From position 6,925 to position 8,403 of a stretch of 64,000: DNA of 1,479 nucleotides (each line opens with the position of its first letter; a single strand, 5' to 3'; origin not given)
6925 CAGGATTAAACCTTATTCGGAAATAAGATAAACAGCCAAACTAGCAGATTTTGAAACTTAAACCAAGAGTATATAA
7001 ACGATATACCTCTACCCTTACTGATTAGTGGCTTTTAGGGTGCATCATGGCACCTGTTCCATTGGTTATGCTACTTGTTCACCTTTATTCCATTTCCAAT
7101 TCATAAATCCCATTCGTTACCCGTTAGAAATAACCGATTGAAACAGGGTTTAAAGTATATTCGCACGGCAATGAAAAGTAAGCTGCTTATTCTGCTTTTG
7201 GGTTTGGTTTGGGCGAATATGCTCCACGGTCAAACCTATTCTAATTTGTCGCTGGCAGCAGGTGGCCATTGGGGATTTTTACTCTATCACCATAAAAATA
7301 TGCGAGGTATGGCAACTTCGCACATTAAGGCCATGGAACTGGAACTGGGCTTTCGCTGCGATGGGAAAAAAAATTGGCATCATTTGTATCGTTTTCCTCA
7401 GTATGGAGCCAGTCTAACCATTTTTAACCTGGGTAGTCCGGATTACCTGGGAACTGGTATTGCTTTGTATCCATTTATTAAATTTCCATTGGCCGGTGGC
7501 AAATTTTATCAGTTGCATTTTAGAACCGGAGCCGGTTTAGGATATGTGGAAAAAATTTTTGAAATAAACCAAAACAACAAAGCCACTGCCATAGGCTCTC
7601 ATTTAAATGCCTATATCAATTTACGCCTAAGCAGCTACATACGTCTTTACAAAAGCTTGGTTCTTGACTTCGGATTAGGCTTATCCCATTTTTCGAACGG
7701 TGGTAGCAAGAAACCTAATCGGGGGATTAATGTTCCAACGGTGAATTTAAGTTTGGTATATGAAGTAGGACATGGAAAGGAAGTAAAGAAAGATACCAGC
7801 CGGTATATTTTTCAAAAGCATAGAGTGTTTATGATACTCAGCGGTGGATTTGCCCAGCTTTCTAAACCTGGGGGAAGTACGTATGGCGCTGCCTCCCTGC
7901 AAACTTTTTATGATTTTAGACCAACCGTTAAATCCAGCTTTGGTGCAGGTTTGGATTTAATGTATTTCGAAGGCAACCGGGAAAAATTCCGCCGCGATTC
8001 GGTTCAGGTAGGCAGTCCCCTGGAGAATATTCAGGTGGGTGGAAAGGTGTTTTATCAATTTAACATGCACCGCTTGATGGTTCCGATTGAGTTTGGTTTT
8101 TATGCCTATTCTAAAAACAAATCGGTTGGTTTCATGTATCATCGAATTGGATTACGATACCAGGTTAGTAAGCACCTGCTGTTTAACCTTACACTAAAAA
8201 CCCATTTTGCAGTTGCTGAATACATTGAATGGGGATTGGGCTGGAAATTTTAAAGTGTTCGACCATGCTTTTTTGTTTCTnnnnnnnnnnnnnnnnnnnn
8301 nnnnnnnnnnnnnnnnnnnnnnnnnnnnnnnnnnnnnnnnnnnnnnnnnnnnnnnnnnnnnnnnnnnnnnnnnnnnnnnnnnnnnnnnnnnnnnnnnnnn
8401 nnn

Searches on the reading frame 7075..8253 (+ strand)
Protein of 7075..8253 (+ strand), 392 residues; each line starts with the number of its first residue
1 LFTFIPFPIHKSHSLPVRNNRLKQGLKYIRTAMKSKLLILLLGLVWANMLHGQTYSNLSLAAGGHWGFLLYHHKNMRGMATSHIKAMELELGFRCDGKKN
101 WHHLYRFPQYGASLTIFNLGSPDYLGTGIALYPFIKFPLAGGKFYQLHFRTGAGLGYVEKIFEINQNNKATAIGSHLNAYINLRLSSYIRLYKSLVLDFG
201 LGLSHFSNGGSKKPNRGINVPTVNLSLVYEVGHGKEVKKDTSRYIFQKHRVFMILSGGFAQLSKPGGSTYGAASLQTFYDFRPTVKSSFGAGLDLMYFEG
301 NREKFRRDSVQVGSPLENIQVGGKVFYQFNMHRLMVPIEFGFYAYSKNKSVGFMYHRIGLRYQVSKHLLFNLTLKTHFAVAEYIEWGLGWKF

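Call 27: search_protein_families(library=pfam, proteins=[window:7075-8253:+], max_evalue=0.01)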
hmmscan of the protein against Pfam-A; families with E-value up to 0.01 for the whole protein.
window:7075-8253:+ (392 aa): 1 family
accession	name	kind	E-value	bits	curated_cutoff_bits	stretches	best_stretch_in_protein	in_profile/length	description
PF09411.16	PagL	-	2.6e-14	53.9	23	1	90-227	4-135/136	Lipid A 3-O-deacylase (PagL)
